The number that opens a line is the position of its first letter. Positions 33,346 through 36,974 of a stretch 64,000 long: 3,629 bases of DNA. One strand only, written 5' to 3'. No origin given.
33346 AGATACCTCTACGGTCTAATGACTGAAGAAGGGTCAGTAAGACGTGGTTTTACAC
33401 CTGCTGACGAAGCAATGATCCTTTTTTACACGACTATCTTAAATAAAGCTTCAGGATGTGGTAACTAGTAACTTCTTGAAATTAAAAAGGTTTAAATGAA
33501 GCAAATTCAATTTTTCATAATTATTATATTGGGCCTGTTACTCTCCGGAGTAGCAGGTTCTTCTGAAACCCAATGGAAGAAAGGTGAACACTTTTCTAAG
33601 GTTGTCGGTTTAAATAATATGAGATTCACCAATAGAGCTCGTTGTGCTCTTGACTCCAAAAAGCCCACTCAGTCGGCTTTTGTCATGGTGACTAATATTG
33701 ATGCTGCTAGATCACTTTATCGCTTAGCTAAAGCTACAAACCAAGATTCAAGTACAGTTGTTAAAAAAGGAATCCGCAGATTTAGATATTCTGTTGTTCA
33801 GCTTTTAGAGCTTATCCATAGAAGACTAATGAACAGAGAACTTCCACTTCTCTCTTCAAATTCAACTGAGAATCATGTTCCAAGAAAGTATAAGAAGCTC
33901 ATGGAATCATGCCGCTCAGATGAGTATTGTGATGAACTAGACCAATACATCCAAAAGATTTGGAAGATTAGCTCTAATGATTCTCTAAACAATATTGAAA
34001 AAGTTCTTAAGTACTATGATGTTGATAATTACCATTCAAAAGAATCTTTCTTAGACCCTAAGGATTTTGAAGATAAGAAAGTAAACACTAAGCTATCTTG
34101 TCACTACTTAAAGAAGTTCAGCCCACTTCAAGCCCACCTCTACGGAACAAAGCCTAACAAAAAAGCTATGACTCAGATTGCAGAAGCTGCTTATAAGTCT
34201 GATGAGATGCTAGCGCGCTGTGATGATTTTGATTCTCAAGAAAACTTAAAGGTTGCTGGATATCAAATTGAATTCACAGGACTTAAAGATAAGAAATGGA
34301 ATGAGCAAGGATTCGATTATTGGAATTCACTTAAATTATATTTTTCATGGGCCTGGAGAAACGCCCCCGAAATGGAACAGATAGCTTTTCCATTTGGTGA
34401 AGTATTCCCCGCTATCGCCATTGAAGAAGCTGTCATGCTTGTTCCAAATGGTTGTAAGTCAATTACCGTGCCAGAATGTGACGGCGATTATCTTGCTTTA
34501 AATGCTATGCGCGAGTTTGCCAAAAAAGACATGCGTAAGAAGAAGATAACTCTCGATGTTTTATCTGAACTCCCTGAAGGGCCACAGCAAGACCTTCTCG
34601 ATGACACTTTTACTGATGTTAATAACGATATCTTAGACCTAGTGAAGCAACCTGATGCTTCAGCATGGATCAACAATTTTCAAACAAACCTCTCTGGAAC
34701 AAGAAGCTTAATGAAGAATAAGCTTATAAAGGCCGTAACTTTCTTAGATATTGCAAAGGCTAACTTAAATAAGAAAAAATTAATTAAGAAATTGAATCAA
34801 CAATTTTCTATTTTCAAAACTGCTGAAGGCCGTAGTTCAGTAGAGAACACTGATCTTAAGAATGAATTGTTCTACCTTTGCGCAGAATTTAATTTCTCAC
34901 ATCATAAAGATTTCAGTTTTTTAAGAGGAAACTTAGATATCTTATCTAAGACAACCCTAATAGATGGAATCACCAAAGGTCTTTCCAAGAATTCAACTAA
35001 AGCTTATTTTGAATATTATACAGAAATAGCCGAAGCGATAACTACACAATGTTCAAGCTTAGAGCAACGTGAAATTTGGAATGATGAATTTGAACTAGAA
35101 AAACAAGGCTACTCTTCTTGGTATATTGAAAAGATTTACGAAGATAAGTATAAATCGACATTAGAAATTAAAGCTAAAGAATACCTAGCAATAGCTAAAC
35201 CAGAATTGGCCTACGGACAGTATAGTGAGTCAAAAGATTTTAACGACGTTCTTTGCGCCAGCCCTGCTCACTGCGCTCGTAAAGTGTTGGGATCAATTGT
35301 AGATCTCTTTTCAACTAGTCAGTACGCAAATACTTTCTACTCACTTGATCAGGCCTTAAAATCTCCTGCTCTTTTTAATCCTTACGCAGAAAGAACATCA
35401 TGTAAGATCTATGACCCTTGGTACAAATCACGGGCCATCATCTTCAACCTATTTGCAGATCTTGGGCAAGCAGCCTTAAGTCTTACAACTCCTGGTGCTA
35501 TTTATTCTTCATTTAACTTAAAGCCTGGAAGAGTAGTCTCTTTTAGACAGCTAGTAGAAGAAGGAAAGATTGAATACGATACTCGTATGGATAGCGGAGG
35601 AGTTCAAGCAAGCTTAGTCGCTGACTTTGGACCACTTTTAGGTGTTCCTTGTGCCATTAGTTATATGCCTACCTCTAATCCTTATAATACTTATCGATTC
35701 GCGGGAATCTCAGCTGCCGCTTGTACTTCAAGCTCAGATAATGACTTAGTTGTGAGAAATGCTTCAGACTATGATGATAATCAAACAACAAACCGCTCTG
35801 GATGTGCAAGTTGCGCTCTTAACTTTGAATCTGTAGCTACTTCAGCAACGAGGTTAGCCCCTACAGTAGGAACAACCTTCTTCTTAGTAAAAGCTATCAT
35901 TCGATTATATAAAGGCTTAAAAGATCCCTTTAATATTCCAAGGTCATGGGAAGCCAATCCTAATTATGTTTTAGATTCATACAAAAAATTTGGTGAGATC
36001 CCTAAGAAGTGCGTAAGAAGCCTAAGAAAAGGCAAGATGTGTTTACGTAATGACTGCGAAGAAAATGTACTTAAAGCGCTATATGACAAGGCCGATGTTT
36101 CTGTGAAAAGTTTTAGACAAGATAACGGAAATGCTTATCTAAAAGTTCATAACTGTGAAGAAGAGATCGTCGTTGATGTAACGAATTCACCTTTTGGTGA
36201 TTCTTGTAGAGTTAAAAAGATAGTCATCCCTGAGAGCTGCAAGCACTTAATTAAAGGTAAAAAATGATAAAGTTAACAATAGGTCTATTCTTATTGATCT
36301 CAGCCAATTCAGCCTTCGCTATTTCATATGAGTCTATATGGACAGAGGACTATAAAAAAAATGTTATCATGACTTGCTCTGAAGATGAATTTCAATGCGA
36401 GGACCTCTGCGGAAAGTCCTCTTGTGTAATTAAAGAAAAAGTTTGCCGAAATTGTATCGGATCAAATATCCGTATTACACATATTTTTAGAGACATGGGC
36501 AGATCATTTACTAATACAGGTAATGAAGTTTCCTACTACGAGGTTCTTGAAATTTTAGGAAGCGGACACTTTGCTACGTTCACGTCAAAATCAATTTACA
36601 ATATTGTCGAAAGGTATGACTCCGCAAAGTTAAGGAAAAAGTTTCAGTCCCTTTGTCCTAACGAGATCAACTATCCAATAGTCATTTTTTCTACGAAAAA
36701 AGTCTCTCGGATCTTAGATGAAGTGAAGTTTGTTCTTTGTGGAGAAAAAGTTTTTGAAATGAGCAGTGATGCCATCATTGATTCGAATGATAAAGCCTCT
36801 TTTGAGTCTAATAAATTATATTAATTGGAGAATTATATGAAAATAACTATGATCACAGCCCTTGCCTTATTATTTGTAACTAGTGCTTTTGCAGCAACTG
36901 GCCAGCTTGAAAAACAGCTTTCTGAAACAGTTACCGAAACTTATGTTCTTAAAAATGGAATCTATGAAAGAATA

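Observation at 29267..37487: Seven-gene operon encoding only signal-peptide proteins with no recognisable domains: candidate novel extracytoplasmic apparatus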

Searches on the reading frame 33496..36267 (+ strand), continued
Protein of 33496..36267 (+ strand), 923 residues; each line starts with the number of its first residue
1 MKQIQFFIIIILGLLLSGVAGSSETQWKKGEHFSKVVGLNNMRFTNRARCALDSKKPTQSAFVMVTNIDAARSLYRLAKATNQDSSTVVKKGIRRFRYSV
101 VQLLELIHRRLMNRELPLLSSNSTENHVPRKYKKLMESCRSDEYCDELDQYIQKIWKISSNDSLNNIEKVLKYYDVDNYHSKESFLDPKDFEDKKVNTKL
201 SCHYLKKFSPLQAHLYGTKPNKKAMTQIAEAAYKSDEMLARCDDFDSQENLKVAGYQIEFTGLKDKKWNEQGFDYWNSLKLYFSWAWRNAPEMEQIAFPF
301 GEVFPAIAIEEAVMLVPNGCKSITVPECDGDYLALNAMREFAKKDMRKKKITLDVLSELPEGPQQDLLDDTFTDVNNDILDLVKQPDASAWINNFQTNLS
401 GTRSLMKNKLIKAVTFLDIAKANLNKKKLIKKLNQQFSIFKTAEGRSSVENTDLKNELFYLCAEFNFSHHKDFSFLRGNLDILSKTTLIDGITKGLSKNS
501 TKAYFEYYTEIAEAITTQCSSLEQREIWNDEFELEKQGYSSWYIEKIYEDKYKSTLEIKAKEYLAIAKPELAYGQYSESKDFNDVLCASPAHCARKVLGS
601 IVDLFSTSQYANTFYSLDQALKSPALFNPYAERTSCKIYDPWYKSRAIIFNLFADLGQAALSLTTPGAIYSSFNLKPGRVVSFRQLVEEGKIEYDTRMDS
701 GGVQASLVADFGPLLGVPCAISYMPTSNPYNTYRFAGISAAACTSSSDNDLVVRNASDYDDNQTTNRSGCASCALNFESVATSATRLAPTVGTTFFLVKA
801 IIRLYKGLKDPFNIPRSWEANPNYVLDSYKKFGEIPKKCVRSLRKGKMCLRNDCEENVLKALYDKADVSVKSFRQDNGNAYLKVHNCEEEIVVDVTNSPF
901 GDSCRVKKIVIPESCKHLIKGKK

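Call 32: fold_search(model_id=the predicted structure, library=pdb)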
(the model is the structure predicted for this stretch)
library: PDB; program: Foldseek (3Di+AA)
matches with E <= 10: 34; with E <= 0.001: 0
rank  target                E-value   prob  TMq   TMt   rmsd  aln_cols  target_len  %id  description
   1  6j73_B                6.1e-01  0.06  0.05  0.08  31.4       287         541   12  Crystal structure of IniA from Mycobacterium smegmatis (released 2019-09-11)
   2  6sl2                  1.1e+00  0.02  0.06  0.08  52.1       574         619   12  ALPHA-ACTININ FROM ENTAMOEBA HISTOLYTICA (released 2020-08-26)
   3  6j72                  1.2e+00  0.04  0.05  0.07  33.0       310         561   13  Crystal structure of IniA from Mycobacterium smegmatis with GTP bound (released 2019-09-11)
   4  22xk_A                1.7e+00  0.01  0.07  0.07  33.5       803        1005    8  MexBYB-Ka asymmetry (released 2026-03-11)
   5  9j3o_A                1.8e+00  0.06  0.07  0.12  24.8       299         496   15  Chlamydia pneumoniae ATP/ADP translocator NTT1(Outward open state) (released 2025-03-19)
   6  5zq6_C                2.0e+00  0.02  0.08  0.08  33.7       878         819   10  SidE-Ubi-ADPr (released 2018-05-23)
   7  9qm5_A                2.1e+00  0.03  0.10  0.14  20.5       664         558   10  Krypton-pressurized Methyl-Coenzyme M reductase of an ANME-2c isolated from a microbial enrichment (released 2025-07-16)
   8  4r80_A                2.2e+00  0.35  0.05  0.38   5.2        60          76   20  Crystal Structure of a De Novo Designed Beta Sheet Protein, Cystatin Fold, Northeast Structural Genomics Consortium (N (released 2014-09-24)
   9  8ovx_O                2.7e+00  0.25  0.04  0.19   8.6        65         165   18  Cryo-EM structure of yeast CENP-OPQU+ bound to the CENP-A N-terminus (released 2023-08-09)
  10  8xli_a                3.2e+00  0.01  0.06  0.06  34.9       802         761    9  Structure of the Vo sector of V-ATPase in the adult cortex and hippocampus (released 2025-07-02)
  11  6j73_A                4.0e+00  0.02  0.05  0.07  32.1       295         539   13  Crystal structure of IniA from Mycobacterium smegmatis (released 2019-09-11)
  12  8teh_A                4.2e+00  0.01  0.05  0.07  27.2       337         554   11  Cryo-EM structure of Arabidopsis thaliana Bor1 in lipid nanodiscs (released 2024-07-10)
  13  5l2a_C                4.8e+00  0.02  0.07  0.12  27.1       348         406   11  Structure of CNTnw N149S,F366A in an outward-facing state (released 2017-04-12)
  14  6sl3                  5.7e+00  0.01  0.07  0.09  49.1       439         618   13  ALPHA-ACTININ FROM ENTAMOEBA HISTOLYTICA in orthorhombic space group (released 2020-08-26)
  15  9qju_A                5.7e+00  0.01  0.07  0.12  28.1       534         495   12  Structure of the transmembrane domain of Ist2 in lipid nanodiscs (narrow state) (released 2025-09-03)
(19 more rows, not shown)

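Call 34: list_cluster_members(proteins=[L042:9443-9979:+, L042:10001-12709:+, L042:12713-13294:+, L042:13325-14461:+, L042:13337-14461:+, L042:14494-16071:+, L042:16071-17123:+, L039:9905-12673:+])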
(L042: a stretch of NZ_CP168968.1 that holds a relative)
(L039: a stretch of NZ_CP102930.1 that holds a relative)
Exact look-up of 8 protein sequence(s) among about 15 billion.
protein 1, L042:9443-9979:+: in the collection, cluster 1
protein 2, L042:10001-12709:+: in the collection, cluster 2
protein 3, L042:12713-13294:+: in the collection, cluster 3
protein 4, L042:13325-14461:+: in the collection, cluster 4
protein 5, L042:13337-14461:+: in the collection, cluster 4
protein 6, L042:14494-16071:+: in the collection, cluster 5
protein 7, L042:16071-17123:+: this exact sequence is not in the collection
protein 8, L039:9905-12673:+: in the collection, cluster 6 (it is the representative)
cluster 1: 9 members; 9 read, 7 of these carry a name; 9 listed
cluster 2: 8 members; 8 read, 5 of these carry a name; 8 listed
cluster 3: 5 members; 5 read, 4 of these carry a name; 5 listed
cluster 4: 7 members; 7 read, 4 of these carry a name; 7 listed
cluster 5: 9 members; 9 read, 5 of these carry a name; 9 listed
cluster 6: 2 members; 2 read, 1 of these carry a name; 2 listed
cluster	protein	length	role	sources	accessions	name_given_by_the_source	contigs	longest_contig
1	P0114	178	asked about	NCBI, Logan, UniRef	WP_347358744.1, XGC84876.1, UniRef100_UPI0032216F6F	protease [Bdellovibrio sp.] | protease n=1 Tax=Bdellovibrio TaxID=958 RepID=UPI0032216F6F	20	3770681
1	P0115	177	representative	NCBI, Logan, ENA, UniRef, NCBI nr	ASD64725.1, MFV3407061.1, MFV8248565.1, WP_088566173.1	protease [Bdellovibrio bacteriovorus] | Protease n=1 Tax=Bdellovibrio bacteriovorus TaxID=959 RepID=A0A1Z3NBB5_BDEBC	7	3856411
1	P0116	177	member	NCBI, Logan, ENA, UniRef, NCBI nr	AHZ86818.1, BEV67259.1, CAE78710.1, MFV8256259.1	protease [Bdellovibrio bacteriovorus] | Putative protease n=1 Tax=Bdellovibrio bacteriovorus (strain ATCC 15356 / DSM 50701 / ... | hypothetical protein [Bdellovibrio bacteriovorus]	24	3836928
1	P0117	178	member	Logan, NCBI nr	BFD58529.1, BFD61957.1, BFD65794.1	hypothetical protein CKG001_06360 [Bdellovibrio sp. CKG001]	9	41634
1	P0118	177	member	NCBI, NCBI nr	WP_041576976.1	hypothetical protein [Bdellovibrio bacteriovorus]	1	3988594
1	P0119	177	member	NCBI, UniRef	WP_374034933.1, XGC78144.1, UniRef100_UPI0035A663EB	protease [Bdellovibrio bacteriovorus] | protease n=1 Tax=Bdellovibrio bacteriovorus TaxID=959 RepID=UPI0035A663EB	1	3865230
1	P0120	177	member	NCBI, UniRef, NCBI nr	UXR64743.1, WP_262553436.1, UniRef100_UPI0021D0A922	protease [Bdellovibrio bacteriovorus] | protease n=1 Tax=Bdellovibrio bacteriovorus TaxID=959 RepID=UPI0021D0A922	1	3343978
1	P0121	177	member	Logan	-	-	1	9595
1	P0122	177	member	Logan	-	-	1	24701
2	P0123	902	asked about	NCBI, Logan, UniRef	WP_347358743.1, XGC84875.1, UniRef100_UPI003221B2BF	hypothetical protein [Bdellovibrio sp.] | hypothetical protein n=1 Tax=Bdellovibrio TaxID=958 RepID=UPI003221B2BF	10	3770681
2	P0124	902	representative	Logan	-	-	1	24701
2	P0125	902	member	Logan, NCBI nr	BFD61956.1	hypothetical protein BdHM001_06370 [Bdellovibrio sp. HM001]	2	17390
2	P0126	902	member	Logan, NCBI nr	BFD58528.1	hypothetical protein CKG001_06350 [Bdellovibrio sp. CKG001]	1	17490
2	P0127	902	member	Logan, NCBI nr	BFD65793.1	hypothetical protein HAGR004_08150 [Bdellovibrio sp. HAGR004]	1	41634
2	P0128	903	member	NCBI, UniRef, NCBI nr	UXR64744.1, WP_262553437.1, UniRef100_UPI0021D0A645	hypothetical protein EZJ49_00550 [Bdellovibrio bacteriovorus] | hypothetical protein n=1 Tax=Bdellovibrio bacteriovorus TaxID=959 RepID=UPI0021D0A645 | hypothetical protein [Bdellovibrio bacteriovorus]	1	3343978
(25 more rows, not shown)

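Call 70: search_protein_families(library=phrogs, proteins=[window:33496-36267:+], max_evalue=0.1)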
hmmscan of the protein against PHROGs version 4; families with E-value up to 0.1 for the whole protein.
window:33496-36267:+ (923 aa): 0 families

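Call 71: search_protein_families(library=padloc, proteins=[window:33496-36267:+], max_evalue=0.1)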
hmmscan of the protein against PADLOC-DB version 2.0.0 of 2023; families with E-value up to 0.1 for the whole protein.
window:33496-36267:+ (923 aa): 0 families

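Call 78: search_protein_families(library=pfam, proteins=[L048:9395-10627:-, L024:2482-3699:+, L042:17123-18340:+, L029:3247-4332:+], max_evalue=1)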
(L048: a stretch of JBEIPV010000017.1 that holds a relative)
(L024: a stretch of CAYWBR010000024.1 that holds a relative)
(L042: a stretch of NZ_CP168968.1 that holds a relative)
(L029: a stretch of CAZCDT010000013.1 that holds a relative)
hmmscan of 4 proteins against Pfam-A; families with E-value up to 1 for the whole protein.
L048:9395-10627:- (410 aa): 2 families
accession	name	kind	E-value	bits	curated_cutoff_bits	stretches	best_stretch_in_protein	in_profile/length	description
PF16178.10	Anoct_dimer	-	0.036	14.4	22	1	252-345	87-177/221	Anoctamin, dimerisation domain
PF17726.7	DpnI_C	-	0.25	12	23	0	67-91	18-42/70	Dam-replacing HTH domain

L024:2482-3699:+ (405 aa): 2 families
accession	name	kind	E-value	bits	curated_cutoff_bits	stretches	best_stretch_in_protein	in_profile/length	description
PF05563.18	SpvD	-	0.031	14.5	25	1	63-147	102-184/212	Salmonella plasmid virulence protein SpvD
PF13038.11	DUF3899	-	0.2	12.5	23.4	1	193-235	24-66/88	Domain of unknown function (DUF3899)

L042:17123-18340:+ (405 aa): 2 families
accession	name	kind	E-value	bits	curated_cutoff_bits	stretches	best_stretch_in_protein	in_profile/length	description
PF10559.14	Plug_translocon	-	0.061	13.6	22.1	1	55-79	10-35/35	Plug domain of Sec61p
PF19299.5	DUF5914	-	0.22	11.6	27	1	173-225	128-180/185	Domain of unknown function (DUF5914)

L029:3247-4332:+ (361 aa): 1 family
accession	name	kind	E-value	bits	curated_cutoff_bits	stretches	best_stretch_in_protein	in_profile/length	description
PF16138.10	DUF4846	-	0.01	15.8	37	1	102-150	128-174/239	Domain of unknown function (4846)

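Call 89: fold_search(model_id=the predicted structure, library=viral)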
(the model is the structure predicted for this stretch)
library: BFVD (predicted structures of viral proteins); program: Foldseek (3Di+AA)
matches with E <= 10: 115; with E <= 0.001: 0
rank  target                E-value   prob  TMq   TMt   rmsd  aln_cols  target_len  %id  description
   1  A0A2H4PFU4            7.4e-01  0.16  0.06  0.18  25.9       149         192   13  Uncharacterized protein [Mycobacterium phage Andies]
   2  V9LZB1                8.4e-01  0.33  0.06  0.26  15.1       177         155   10  Uncharacterized protein [Vibrio phage VH7D]
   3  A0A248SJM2            1.8e+00  0.08  0.05  0.22  15.2       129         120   12  (no name in the UniProt tables at hand)
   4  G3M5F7                1.9e+00  0.11  0.06  0.21  13.0       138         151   12  Uncharacterized protein [Mycobacterium phage Redi]
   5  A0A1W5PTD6            1.9e+00  0.05  0.07  0.09  22.4       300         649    8  Initiator protein NS1 [Simian bocavirus]
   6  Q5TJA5                2.3e+00  0.10  0.04  0.25   7.2        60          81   10  Uncharacterized protein [Sulfolobus islandicus rod-shaped virus 1]
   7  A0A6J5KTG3            2.6e+00  0.28  0.06  0.40   8.8        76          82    9  Uncharacterized protein [uncultured Caudovirales phage]
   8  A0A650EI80            2.6e+00  0.03  0.07  0.12  26.8       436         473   11  (no name in the UniProt tables at hand)
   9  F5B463                2.7e+00  0.20  0.06  0.34   7.3        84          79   14  (no name in the UniProt tables at hand)
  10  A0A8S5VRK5            3.1e+00  0.23  0.04  0.12   5.7        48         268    8  (no name in the UniProt tables at hand)
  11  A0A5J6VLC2            3.2e+00  0.02  0.05  0.10  20.0       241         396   12  Uncharacterized protein [Megaviridae environmental sample]
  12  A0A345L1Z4            3.4e+00  0.05  0.05  0.19  12.3       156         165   15  Uncharacterized protein [Streptomyces phage Blueeyedbeauty]
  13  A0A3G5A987            3.4e+00  0.02  0.03  0.13  18.9       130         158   14  Uncharacterized protein [Harvfovirus sp.]
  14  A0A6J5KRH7            3.7e+00  0.05  0.06  0.08  22.9       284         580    9  Uncharacterized protein [uncultured Caudovirales phage]
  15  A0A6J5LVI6            3.9e+00  0.30  0.05  0.08   3.3        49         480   10  N-acetyltransferase domain-containing protein [uncultured Caudovirales phage]
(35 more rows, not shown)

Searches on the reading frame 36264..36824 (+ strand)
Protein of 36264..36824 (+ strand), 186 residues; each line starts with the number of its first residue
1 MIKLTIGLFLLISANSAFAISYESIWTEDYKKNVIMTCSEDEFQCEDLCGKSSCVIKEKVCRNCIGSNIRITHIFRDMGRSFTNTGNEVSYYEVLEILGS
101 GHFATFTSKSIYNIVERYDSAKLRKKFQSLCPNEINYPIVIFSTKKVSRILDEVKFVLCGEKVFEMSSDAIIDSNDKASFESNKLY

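Call 3: search_protein_families(library=pfam, proteins=[window:36264-36824:+], max_evalue=1)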
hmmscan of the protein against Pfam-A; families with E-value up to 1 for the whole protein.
window:36264-36824:+ (186 aa): 0 families

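Call 4: search_protein_families(library=ncbifam, proteins=[window:36264-36824:+], max_evalue=1)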
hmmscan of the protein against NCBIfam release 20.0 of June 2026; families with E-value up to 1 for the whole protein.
window:36264-36824:+ (186 aa): 1 family
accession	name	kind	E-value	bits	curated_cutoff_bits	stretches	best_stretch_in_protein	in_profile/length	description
NF010840.0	PRK14246.1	equivalog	0.042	13.5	425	1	120-176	189-244/257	phosphate ABC transporter ATP-binding protein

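Call 70: search_protein_families(library=phrogs, proteins=[window:36264-36824:+], max_evalue=0.1)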
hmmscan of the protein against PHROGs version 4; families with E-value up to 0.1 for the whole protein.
window:36264-36824:+ (186 aa): 0 families

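Call 71: search_protein_families(library=padloc, proteins=[window:36264-36824:+], max_evalue=0.1)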
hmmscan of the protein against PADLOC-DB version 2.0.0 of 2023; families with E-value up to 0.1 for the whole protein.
window:36264-36824:+ (186 aa): 0 families

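Call 101: search_solved_structures(query=A8, max_evalue=10)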
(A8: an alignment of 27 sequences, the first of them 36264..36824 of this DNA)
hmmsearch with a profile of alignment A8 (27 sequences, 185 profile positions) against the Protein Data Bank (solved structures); distinct sequences matched with E-value up to 10: 14.
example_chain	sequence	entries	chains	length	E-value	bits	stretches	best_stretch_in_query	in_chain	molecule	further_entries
9of0_A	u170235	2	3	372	0.095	15.4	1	109-135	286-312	Endothelial PAS domain-containing protein 1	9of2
6e3s_B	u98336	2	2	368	0.1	15.3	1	109-135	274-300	Endothelial PAS domain-containing protein 1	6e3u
6e3t_B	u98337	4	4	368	0.11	15.2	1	109-135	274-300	Endothelial PAS domain-containing protein 1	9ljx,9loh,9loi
4zp4_B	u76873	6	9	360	0.13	15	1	109-135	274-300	Endothelial PAS domain-containing protein 1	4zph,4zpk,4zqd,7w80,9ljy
8vhg_A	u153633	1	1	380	0.15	14.7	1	109-135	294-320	Endothelial PAS domain-containing protein 1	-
2a24_A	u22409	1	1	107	0.29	13.8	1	109-135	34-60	Endothelial PAS domain protein 1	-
1p97_A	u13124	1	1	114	0.31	13.7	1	109-135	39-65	Endothelial PAS domain protein 1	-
9i64_A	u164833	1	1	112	0.34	13.6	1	109-135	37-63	Endothelial PAS domain-containing protein 1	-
5tbm_A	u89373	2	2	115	0.35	13.6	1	109-135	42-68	Endothelial PAS domain-containing protein 1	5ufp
6x21_A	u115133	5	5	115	0.35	13.5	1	109-135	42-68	Endothelial PAS domain-containing protein 1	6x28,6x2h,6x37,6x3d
3f1n_A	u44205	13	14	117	0.36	13.5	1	109-135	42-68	Endothelial PAS domain-containing protein 1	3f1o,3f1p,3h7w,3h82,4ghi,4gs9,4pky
8ck3_A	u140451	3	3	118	0.37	13.5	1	109-135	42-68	Endothelial PAS domain-containing protein 1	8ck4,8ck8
6rzq_A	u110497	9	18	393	0.58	12.8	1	92-152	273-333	Heat shock protein 70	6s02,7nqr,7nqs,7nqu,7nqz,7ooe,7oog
4esb_A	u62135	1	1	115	1.1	11.9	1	81-125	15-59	Transcriptional regulator, PadR family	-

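Call 103: search_protein_families(library=pfam, alignment_id=A8, max_evalue=0.1)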
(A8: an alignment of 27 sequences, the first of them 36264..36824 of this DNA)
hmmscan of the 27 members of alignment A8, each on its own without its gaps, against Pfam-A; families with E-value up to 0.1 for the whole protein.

A. member 1, window:36264-36824:+ (186 aa): 0 families

B. families by the number of members that match (of 27 scanned): 11 families
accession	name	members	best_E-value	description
PF08917.16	ecTbetaR2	1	0.011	Transforming growth factor beta receptor 2 ectodomain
PF04016.18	DUF364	1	0.023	Putative heavy-metal chelation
PF24808.1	DUF7707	1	0.025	Domain of unknown function (DUF7707)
PF15353.11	HECA_N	1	0.025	Headcase N-terminal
PF03171.26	2OG-FeII_Oxy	1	0.029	2OG-Fe(II) oxygenase superfamily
PF25647.1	SFV1_VP4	1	0.045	Sulfolobus filamentous virus 1 major coat protein VP4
PF21076.3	GDH_ACT2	1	0.054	Glutamate dehydrogenase, ACT2 domain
PF23060.1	CUB_M02D8_5_1st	1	0.069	M02D8_5-like, first CUB domain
PF10865.14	DUF2703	1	0.07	Domain of unknown function (DUF2703)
PF21523.3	ParM_N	1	0.075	Plasmid segregation protein ParM, C-terminal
PF08453.16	Peptidase_M9_N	1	0.097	Peptidase family M9 N-terminal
